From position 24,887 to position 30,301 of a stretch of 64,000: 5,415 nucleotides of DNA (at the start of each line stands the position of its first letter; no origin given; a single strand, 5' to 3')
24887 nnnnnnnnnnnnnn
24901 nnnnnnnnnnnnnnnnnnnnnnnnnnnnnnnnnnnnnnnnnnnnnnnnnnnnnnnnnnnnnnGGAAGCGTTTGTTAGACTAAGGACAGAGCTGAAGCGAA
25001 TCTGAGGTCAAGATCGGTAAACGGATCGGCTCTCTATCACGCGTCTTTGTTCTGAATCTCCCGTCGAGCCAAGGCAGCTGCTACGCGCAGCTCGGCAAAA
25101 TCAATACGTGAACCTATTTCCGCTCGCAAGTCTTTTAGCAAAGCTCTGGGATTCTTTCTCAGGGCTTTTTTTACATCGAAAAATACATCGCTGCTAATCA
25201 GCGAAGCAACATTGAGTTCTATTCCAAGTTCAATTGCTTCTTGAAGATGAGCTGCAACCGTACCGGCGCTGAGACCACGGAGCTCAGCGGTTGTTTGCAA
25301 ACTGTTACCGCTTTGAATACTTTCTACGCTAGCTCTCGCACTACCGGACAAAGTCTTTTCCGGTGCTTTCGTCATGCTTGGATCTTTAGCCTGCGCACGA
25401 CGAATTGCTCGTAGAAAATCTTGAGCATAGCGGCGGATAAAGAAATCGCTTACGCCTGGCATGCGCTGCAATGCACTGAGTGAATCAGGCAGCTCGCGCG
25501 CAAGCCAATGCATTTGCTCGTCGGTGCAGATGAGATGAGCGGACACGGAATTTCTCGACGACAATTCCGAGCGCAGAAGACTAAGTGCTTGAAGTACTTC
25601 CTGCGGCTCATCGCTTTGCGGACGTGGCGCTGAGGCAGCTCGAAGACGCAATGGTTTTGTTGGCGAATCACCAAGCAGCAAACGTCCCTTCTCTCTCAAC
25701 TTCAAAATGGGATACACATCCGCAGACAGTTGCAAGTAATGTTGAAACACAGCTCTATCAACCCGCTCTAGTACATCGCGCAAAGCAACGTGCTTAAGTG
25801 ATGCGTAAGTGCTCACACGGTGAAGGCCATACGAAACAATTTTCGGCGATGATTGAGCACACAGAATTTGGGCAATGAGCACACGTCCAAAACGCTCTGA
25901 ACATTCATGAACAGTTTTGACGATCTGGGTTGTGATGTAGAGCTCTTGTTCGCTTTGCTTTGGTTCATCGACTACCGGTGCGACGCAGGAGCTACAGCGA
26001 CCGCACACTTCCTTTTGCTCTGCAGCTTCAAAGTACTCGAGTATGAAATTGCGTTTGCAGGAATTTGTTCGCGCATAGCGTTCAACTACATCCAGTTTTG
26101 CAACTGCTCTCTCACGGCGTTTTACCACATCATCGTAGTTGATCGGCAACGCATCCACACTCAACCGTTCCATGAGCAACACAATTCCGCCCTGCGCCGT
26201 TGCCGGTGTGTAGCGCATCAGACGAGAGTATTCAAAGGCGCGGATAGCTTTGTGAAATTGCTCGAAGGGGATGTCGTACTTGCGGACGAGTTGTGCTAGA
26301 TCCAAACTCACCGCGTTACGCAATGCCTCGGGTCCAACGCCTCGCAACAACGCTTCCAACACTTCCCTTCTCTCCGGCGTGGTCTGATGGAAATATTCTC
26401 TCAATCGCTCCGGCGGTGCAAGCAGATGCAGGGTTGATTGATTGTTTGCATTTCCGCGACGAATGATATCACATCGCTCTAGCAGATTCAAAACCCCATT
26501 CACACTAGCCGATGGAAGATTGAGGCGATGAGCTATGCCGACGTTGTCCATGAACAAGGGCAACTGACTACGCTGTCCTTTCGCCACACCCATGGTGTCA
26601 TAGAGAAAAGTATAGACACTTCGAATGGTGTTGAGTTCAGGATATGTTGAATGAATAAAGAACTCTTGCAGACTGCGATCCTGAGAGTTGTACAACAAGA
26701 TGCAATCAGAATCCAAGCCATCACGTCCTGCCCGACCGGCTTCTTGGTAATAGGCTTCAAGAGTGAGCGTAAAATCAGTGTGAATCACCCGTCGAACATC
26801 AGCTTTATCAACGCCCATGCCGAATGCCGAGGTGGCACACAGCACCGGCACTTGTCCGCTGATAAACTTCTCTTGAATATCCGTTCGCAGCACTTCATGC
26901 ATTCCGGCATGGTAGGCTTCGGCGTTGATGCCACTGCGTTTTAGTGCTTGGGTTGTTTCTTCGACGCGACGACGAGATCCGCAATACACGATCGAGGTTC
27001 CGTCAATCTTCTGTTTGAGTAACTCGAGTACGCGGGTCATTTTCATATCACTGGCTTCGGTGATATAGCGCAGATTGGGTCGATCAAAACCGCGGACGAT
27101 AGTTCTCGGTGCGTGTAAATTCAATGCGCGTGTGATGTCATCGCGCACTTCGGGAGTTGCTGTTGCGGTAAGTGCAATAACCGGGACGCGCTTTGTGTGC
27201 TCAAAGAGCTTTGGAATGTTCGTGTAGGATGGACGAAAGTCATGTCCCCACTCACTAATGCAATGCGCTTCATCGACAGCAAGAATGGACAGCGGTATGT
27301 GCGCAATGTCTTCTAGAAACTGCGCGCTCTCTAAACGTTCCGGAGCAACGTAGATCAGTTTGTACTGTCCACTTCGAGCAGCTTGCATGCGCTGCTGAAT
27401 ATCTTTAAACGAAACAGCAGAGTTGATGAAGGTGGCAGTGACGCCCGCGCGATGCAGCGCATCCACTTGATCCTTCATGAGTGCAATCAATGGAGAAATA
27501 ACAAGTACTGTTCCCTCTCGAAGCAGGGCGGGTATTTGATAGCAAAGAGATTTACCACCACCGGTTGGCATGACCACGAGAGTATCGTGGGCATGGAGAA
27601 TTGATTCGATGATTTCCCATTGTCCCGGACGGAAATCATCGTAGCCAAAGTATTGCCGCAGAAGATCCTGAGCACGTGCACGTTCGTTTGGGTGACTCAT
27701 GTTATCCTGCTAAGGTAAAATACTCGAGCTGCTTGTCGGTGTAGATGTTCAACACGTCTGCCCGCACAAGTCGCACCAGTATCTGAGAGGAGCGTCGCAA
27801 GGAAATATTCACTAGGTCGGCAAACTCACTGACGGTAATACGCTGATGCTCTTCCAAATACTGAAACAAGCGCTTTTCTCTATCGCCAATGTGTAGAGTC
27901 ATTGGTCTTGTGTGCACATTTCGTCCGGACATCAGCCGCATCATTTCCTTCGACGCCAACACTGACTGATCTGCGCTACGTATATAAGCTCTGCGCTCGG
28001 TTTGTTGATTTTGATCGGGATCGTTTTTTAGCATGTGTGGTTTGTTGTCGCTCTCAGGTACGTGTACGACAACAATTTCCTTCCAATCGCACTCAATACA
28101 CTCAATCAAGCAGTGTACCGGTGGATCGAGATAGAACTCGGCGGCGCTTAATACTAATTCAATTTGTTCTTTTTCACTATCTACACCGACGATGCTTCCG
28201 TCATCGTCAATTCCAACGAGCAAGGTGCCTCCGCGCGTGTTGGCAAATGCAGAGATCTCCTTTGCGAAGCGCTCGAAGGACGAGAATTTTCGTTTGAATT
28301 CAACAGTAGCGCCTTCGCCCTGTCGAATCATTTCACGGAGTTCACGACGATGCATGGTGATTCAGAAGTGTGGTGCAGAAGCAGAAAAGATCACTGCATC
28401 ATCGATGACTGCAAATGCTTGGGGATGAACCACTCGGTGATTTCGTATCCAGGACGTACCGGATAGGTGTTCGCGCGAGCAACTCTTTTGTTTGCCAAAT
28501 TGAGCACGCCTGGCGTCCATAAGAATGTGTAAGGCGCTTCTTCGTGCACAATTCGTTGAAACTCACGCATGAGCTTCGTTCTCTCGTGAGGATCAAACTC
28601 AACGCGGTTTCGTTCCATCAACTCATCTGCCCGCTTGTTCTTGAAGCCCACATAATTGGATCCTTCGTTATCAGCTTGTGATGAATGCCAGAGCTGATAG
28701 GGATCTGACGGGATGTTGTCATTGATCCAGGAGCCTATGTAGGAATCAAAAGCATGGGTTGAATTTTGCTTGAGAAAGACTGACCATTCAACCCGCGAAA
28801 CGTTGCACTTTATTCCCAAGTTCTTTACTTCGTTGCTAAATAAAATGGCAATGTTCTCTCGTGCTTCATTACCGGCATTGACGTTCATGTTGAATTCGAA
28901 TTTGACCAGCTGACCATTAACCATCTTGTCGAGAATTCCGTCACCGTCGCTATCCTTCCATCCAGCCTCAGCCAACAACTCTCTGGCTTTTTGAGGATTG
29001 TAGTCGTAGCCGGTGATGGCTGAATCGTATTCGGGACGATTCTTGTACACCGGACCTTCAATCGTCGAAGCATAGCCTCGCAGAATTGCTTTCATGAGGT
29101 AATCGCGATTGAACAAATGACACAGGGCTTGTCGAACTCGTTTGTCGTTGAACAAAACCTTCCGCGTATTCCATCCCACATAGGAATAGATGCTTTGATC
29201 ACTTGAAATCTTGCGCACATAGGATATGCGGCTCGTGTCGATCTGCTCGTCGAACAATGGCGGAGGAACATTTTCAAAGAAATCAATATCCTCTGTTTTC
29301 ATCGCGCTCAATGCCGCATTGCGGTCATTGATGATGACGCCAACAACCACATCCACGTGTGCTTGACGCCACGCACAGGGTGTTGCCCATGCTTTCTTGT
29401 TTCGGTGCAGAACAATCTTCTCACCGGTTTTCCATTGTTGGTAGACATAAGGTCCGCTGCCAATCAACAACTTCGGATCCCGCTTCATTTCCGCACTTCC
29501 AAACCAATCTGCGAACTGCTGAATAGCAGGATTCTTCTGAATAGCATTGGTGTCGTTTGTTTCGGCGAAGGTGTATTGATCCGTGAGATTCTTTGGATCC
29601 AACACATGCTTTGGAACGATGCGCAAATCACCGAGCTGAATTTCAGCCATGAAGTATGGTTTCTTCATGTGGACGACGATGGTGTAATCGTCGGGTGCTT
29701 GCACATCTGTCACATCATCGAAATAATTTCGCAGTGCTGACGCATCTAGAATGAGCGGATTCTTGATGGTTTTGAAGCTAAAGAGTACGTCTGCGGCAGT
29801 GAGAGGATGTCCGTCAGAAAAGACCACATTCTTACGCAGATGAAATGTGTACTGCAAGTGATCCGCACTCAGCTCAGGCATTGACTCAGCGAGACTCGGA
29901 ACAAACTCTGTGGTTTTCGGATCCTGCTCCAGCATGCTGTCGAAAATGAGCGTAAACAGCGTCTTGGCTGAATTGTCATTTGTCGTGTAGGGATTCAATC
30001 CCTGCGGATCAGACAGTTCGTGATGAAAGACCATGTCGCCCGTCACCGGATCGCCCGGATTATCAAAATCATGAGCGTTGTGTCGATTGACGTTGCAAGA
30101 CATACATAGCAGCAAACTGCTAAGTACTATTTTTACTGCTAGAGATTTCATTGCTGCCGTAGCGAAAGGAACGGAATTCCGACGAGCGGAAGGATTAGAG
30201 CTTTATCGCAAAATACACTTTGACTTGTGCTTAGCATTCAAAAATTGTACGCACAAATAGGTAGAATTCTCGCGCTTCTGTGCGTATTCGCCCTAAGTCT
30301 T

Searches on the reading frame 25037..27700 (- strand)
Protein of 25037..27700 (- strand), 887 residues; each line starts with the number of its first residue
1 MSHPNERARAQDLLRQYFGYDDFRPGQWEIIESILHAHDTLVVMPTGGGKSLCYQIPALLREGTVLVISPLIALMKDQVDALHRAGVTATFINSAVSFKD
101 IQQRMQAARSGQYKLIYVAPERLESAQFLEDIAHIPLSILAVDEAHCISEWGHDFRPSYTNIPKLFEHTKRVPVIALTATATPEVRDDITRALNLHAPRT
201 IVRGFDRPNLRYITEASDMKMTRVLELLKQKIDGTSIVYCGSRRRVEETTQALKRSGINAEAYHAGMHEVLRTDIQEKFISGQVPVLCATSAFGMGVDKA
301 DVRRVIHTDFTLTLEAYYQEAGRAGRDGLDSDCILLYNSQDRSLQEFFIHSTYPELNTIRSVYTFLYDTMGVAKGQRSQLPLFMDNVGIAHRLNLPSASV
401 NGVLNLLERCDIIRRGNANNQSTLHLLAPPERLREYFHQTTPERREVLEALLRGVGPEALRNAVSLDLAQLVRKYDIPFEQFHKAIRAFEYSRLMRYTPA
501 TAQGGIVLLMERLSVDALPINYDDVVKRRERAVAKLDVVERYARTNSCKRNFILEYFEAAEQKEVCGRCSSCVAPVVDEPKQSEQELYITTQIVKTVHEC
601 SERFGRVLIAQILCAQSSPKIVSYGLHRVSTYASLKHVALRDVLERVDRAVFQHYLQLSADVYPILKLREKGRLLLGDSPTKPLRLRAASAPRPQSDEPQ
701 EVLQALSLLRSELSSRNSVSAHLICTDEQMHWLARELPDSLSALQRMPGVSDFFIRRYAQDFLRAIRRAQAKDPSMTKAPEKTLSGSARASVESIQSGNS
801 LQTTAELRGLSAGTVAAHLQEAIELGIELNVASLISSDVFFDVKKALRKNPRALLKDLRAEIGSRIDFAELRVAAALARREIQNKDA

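Call 53: search_protein_families(library=pfam, proteins=[window:25037-27700:-], max_evalue=0.00001)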
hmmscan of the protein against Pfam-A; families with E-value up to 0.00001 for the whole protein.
window:25037-27700:- (887 aa): 7 families
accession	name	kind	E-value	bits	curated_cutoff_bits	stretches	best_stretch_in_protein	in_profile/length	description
PF00270.35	DEAD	-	5.4e-27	95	26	1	24-186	1-165/167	DEAD/DEAH box helicase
PF00271.37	Helicase_C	-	4.5e-23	82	23.5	1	220-328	2-110/110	Helicase conserved C-terminal domain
PF09382.16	RQC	-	1.4e-12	47.8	23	1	592-677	13-98/114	RQC domain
PF14493.12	HTH_40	-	3.4e-12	46.9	27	1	788-874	2-88/89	Helix-turn-helix domain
PF00570.28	HRDC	-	1e-11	45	23.8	1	701-766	3-68/68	HRDC domain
PF16124.10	RecQ_Zn_bind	-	1.8e-08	35.4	25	1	527-572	19-65/66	RecQ zinc-binding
PF04851.21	ResIII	-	3.5e-08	34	22.5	1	23-181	4-162/164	Type III restriction enzyme, res subunit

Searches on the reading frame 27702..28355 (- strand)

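Call 54: search_protein_families(library=pfam, proteins=[window:27702-28355:-], max_evalue=0.00001)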
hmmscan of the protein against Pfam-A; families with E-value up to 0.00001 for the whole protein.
window:27702-28355:- (217 aa): 1 family
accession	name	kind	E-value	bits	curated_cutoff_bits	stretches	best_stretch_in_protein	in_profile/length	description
PF04326.19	SLFN_AlbA_2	-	1e-25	91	25.3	1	14-133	1-116/118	Schlafen, AlbA_2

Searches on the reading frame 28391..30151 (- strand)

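Call 54: search_protein_families(library=pfam, proteins=[window:28391-30151:-], max_evalue=0.00001)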
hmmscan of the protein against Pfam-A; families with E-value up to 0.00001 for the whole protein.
window:28391-30151:- (586 aa): 1 family
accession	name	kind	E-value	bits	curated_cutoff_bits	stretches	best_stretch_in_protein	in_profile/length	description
PF00496.27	SBP_bac_5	-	2.2e-84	284.1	32.4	1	82-493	1-364/368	Bacterial extracellular solute-binding proteins, family 5 Middle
